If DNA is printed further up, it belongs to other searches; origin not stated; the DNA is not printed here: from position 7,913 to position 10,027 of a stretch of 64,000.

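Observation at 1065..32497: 31-kb single-strand hydrolase cluster with its own importer and two ROK regulators: candidate uncharacterised catabolic system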

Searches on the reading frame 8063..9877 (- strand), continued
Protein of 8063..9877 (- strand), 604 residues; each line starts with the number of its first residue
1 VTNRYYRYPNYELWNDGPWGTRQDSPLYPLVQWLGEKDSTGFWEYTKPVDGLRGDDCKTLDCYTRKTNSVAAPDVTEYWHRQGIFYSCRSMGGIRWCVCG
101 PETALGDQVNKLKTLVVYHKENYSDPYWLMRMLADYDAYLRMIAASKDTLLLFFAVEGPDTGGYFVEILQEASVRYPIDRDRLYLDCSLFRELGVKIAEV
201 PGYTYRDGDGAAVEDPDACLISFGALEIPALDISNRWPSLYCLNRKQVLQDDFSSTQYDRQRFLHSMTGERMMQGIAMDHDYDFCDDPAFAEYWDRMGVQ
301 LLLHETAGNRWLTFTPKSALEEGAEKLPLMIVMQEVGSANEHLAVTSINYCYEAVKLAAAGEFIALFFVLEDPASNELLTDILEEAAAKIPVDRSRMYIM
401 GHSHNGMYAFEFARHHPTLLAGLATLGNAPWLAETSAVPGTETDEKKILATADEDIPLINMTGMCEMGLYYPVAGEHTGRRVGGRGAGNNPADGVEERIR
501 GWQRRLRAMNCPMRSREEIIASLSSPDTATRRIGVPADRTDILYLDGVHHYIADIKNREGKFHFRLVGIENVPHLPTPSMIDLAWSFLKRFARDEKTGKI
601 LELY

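Call 27: search_protein_families(library=pfam, proteins=[L016:3362-5149:+, L016:5118-6113:+, L016:6129-7016:+, L016:7009-7863:+, L016:7751-8830:+, L013:3263-4465:+, L013:4501-5418:+, L013:11810-12781:+, L013:17545-18441:+, L013:18511-19467:+], max_evalue=0.001)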
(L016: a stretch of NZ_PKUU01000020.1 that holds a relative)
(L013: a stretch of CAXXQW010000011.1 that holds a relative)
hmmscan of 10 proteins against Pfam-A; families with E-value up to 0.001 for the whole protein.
L016:3362-5149:+ (595 aa): 3 families
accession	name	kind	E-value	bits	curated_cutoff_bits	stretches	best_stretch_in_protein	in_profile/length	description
PF00135.34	COesterase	-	5.7e-83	280.1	27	1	46-570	4-501/515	Carboxylesterase family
PF20434.5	BD-FAE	-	1.2e-05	25.4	26.8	1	149-256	9-107/215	BD-FAE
PF07859.19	Abhydrolase_3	-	0.00039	20.7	25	0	216-260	49-93/210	alpha/beta hydrolase fold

L016:5118-6113:+ (331 aa): 1 family
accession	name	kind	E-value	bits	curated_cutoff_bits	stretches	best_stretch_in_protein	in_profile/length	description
PF00753.33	Lactamase_B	-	8.1e-12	45.9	22.7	1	76-274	4-196/196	Metallo-beta-lactamase superfamily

L016:6129-7016:+ (295 aa): 2 families
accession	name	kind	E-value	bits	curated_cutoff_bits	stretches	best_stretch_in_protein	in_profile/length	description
PF00753.33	Lactamase_B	-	1.5e-13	51.5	22.7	1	34-242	10-184/196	Metallo-beta-lactamase superfamily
PF19583.5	ODP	-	0.00023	21.5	27.2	0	118-188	84-141/194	ODP family beta lactamase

L016:7009-7863:+ (284 aa): 1 family
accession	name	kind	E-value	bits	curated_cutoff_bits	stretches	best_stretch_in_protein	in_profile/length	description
PF00753.33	Lactamase_B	-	3e-10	40.8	22.7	1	32-189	9-157/196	Metallo-beta-lactamase superfamily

L016:7751-8830:+ (359 aa): 0 families

L013:3263-4465:+ (400 aa): 3 families
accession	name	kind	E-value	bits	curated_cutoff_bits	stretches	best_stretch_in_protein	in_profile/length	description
PF07690.21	MFS_1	-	3.4e-53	181.2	33.4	2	23-195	2-176/347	Major Facilitator Superfamily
PF05977.19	MFS_3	-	1.6e-10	40.5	27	1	16-205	9-203/524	Transmembrane secretion effector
PF13347.12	MFS_2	-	0.00014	21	27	0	16-156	223-365/427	MFS/sugar transport protein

L013:4501-5418:+ (305 aa): 2 families
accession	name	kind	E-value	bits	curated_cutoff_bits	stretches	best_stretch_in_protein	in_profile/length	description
PF01070.24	FMN_dh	-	7.5e-52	176.9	24.9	2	150-290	207-348/350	FMN-dependent dehydrogenase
PF01645.23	Glu_synthase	-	2.4e-06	27.4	20.4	0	210-248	270-308/369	Conserved region in glutamate synthase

L013:11810-12781:+ (323 aa): 1 family
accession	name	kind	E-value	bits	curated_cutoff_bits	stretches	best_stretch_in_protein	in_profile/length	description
PF00753.33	Lactamase_B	-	1e-11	45.6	22.7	1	62-261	3-196/196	Metallo-beta-lactamase superfamily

L013:17545-18441:+ (298 aa): 0 families

L013:18511-19467:+ (318 aa): 3 families
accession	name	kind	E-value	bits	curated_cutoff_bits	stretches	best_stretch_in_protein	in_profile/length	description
PF00480.26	ROK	-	4.2e-68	230.4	22.9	1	2-314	1-290/294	ROK family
PF01869.26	BcrAD_BadFG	-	5.1e-05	23.4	31.5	0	3-68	1-68/271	BadF/BadG/BcrA/BcrD ATPase family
PF00370.27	FGGY_N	-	0.00022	21.3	28.8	1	1-32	1-32/245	FGGY family of carbohydrate kinases, N-terminal domain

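Call 36: find_encoding_contigs(protein=P0002, flank=10000, max_places=1)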
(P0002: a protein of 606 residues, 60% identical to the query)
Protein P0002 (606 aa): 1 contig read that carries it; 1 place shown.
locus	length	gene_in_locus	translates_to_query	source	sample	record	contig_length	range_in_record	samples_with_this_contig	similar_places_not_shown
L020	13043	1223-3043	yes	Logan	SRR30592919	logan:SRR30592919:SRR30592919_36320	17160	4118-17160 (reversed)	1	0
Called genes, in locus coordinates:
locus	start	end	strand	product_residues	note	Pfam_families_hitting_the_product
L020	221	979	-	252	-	PF00392:GntR, PF07702:UTRA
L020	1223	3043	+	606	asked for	-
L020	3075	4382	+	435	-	-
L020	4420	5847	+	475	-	PF04734:Ceramidase_alk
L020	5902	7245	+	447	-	-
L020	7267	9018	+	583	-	PF00753:Lactamase_B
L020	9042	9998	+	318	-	PF00389:2-Hacid_dh, PF02826:2-Hacid_dh_C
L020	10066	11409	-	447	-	PF01546:Peptidase_M20, PF07687:M20_dimer (weak)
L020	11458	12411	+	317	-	PF00248:Aldo_ket_red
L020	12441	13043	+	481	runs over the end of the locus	PF00450:Peptidase_S10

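Call 38: predict_structure(alignment_id=A1)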
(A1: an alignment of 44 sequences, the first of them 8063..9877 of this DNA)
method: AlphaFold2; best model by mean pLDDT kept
length: 604 residues; sequences in the alignment: 44
mean_pLDDT: 93.4   pTM: 0.91
mean pLDDT of the five models: 93.4, 92.4, 92.1, 91.9, 90.3
residues with pLDDT >= 90: 514; 70-90: 77; 50-70: 5; < 50: 8
segments of 3 or more residues with pLDDT < 50: 485-492
pLDDT, mean of each block of 10 residues (from residue 1): 92 95 90 87 90 96 95 96 96 93 91 95 94 96 97 94 89 90 96 95 91 95 97 90 92 93 97 98 95 98 95 97 90 91 94 98 97 93 97 98 96 96 97 83 92 96 93 88 53 79 97 98 98 98 97 98 98 97 98 96 96
secondary structure, 60 per line:
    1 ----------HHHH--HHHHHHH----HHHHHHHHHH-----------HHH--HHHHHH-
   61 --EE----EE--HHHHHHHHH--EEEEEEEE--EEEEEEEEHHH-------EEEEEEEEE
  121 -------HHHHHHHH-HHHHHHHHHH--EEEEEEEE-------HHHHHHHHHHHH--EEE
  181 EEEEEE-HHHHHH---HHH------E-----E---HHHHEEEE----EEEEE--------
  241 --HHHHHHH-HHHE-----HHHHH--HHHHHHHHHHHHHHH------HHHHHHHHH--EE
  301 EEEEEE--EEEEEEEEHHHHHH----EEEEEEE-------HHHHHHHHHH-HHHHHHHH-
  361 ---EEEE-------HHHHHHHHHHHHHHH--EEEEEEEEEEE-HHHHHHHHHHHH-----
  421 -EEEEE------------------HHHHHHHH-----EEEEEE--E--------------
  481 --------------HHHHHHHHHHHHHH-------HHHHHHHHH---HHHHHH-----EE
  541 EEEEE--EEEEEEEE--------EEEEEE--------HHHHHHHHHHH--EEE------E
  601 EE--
elements in order: H11-14 H17-23 H28-37 H54-59 H73-81 E84-91 E94-101 E112-120 H128-135 H137-146 E149-156 H164-175 E178-186 H188-193 H216-219 E220-223 E228-232 H243-249 H260-264 H267-281 H288-296 E299-306 E309-316 H317-322 E327-333 H341-350 H352-359 E364-367 H375-389 E392-402 H404-415 E422-426 H445-452 E458-463 H495-508 H516-524 H528-533 E539-545 E548-555 E564-569 H578-588 E591-593 E600-602
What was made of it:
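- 8063..9877 (-): g06, long esterase (hydL paralog 2). Used as the reference for the family. AF2 pLDDT 93.4 (call 38).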

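Call 41: fold_search(model_id=the predicted structure, library=pdb)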
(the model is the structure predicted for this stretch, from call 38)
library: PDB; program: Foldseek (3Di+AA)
matches with E <= 10: 1544; with E <= 0.001: 379
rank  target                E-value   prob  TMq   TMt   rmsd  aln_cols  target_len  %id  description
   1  8daj                  1.2e-11  1.00  0.31  0.59   7.1       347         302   14  Structure and Biochemistry of a Promiscuous Thermophilic Polyhydroxybutyrate Depolymerase from Lihuaxuella thermophilia (released 2023-02-15)
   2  9byu                  4.1e-11  1.00  0.31  0.59   7.4       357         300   14  Structure and stability of an apo thermophilic esterase that hydrolyzes polyhydroxybutyrate (released 2024-11-06)
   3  8iy8_A                3.7e-08  1.00  0.29  0.57   7.1       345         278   12  Structure insight into substrate recognition and catalysis by feruloyl esterase from Aspergillus sydowii (released 2023-10-25)
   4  3doh_B                8.0e-08  1.00  0.21  0.33   4.1       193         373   15  Crystal Structure of a Thermostable Esterase (released 2009-02-17)
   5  3doh_A                1.4e-07  1.00  0.23  0.35   5.0       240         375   14  Crystal Structure of a Thermostable Esterase (released 2009-02-17)
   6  8iyb_A                1.4e-07  1.00  0.29  0.57   6.7       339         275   13  Structure insight into substrate recognition and catalysis by feruloyl esterase from Aspergillus sydowii (released 2023-10-25)
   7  6rzo_A                2.4e-07  1.00  0.20  0.32  11.1       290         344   14  Crystal structure of the N-terminal carbohydrate binding module family 48 and ferulic acid esterase from the multi-enz (released 2019-09-25)
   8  9j07                  5.2e-07  1.00  0.30  0.55   6.3       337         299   14  Acetyl xylan esterase B from Aspergillus oryzae (AoAXEB), apo form (released 2025-02-05)
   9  6rzo_B                6.6e-07  1.00  0.20  0.33  11.2       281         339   14  Crystal structure of the N-terminal carbohydrate binding module family 48 and ferulic acid esterase from the multi-enz (released 2019-09-25)
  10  3wyd_A                7.0e-07  1.00  0.20  0.58   3.5       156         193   20  C-terminal esterase domain of LC-Est1 (released 2014-11-12)
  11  5vol_D                1.0e-06  1.00  0.21  0.43   5.3       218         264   15  Bacint_04212 ferulic acid esterase (released 2017-07-19)
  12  3wyd_B                1.1e-06  1.00  0.20  0.58   3.6       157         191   20  C-terminal esterase domain of LC-Est1 (released 2014-11-12)
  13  4ywf                  1.1e-06  1.00  0.21  0.34   8.1       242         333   20  AbyA5 (released 2016-06-29)
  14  5vol_G                1.3e-06  1.00  0.21  0.44   5.4       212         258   15  Bacint_04212 ferulic acid esterase (released 2017-07-19)
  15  6ne9_A                1.4e-06  1.00  0.20  0.31  11.3       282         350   13  Bacteroides intestinalis acetyl xylan esterase (BACINT_01039) (released 2019-12-25)
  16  5vol_C                1.7e-06  1.00  0.20  0.42   5.6       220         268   16  Bacint_04212 ferulic acid esterase (released 2017-07-19)
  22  5vol_B                2.5e-06  1.00  0.21  0.43   5.2       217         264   15  Bacint_04212 ferulic acid esterase (released 2017-07-19)
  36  5vol_E                4.5e-06  1.00  0.21  0.43   5.7       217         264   14  Bacint_04212 ferulic acid esterase (released 2017-07-19)
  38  5vol_A                5.4e-06  1.00  0.21  0.44   5.5       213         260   15  Bacint_04212 ferulic acid esterase (released 2017-07-19)
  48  5vol_H                9.2e-06  1.00  0.21  0.44   5.7       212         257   15  Bacint_04212 ferulic acid esterase (released 2017-07-19)
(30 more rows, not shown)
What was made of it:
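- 8063..9877 (-): Foldseek nearest are a PHB depolymerase and feruloyl/acetyl-xylan esterases (call 41).
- On PHB depolymerase family esterase (TIGR01840 / NF050058): Foldseek 8daj 1e-11 (call 41).
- Closest known: PHB depolymerase / CE1 feruloyl and acetyl-xylan esterase clade of alpha/beta hydrolases. Same: Fold of the C-terminal domain (Foldseek 8daj 1e-11, 8iy8, 9j07, 5vol; call 41).
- Fold nearest to a PHB depolymerase and to feruloyl and acetyl-xylan esterases (call 41).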

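Call 52: find_encoding_contigs(protein=P0017, flank=10000, max_places=1)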
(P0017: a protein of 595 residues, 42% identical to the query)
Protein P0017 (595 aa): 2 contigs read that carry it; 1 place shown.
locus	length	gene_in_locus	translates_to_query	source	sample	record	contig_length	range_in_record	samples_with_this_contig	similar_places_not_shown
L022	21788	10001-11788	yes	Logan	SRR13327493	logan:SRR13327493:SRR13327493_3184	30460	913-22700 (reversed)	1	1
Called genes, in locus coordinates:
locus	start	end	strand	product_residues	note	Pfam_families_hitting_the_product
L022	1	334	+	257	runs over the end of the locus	PF01925:TauE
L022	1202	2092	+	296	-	PF00126:HTH_1, PF03466:LysR_substrate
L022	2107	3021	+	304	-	PF00126:HTH_1, PF03466:LysR_substrate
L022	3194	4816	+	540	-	PF00496:SBP_bac_5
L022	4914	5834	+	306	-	PF19300:BPD_transp_1_N, PF00528:BPD_transp_1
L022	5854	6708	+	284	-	PF12911:OppC_N (faint), PF00528:BPD_transp_1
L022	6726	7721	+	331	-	PF00005:ABC_tran, PF13304:AAA_21, PF08352:oligo_HPY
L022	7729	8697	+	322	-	PF00005:ABC_tran, PF08352:oligo_HPY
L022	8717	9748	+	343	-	PF08240:ADH_N, PF16912:Glu_dehyd_C, PF00107:ADH_zinc_N, PF13602:ADH_zinc_N_2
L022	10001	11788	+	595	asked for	-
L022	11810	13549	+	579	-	PF19583:ODP (faint), PF23023:Anti-Pycsar_Apyc1 (faint), PF00753:Lactamase_B (weak)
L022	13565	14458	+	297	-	-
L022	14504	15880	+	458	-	PF01554:MatE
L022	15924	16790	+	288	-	PF00248:Aldo_ket_red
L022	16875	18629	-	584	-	-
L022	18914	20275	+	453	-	PF01554:MatE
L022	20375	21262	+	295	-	PF04794:YdjC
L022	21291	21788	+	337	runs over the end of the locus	PF01408:GFO_IDH_MocA, PF03447:NAD_binding_3 (weak), PF22725:GFO_IDH_MocA_C3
